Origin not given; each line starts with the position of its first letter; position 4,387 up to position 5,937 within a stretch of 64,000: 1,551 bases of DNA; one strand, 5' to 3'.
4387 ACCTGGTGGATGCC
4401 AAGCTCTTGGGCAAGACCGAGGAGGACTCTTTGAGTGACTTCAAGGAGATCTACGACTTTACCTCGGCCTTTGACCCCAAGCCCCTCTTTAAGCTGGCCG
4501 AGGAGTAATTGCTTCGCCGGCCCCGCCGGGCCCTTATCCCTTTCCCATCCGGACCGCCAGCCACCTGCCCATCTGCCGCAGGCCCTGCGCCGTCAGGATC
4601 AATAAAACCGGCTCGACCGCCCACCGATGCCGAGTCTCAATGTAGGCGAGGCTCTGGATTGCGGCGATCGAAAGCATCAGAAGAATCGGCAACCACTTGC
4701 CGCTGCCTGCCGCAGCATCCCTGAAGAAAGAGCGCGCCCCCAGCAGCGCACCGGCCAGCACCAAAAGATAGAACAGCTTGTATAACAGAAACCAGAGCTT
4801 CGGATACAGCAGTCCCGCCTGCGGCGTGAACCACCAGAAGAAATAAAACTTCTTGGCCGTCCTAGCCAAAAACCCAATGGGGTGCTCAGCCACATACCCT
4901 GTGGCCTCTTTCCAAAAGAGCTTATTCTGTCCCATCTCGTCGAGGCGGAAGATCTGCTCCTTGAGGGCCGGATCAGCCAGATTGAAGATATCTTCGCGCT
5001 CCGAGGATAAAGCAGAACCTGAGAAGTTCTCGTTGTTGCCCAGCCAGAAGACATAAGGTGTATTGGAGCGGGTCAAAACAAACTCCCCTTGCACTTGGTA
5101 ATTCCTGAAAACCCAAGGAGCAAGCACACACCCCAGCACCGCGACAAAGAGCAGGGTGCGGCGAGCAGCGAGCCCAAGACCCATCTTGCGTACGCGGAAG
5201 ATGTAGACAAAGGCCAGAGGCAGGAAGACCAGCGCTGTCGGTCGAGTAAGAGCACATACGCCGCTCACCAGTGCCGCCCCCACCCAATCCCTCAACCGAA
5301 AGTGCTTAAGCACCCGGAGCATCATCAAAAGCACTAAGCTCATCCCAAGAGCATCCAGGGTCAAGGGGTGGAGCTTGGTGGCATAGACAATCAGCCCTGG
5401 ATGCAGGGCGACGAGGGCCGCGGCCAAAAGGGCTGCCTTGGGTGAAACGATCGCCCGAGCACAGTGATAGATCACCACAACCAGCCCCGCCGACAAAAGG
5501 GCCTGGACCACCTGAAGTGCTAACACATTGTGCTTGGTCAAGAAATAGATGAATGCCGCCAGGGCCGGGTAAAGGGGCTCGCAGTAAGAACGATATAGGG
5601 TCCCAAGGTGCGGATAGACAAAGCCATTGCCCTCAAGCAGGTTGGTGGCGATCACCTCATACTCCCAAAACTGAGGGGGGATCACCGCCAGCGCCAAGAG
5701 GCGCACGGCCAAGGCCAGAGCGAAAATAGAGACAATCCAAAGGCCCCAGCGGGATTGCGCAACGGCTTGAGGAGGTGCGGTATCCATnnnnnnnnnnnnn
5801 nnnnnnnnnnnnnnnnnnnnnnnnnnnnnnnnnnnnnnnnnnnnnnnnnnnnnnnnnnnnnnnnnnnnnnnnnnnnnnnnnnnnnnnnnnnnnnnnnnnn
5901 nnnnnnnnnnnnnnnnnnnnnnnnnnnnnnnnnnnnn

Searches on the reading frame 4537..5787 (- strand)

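Call 75: search_protein_families(library=pfam, proteins=[window:4537-5787:-], max_evalue=0.00001)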
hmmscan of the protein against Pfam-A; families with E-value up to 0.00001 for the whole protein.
window:4537-5787:- (417 aa): 1 family
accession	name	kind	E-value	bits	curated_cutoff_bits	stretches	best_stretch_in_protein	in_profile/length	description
PF13231.12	PMT_2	-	2.5e-12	47.7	26.1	1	71-225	4-157/160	Dolichyl-phosphate-mannose-protein mannosyltransferase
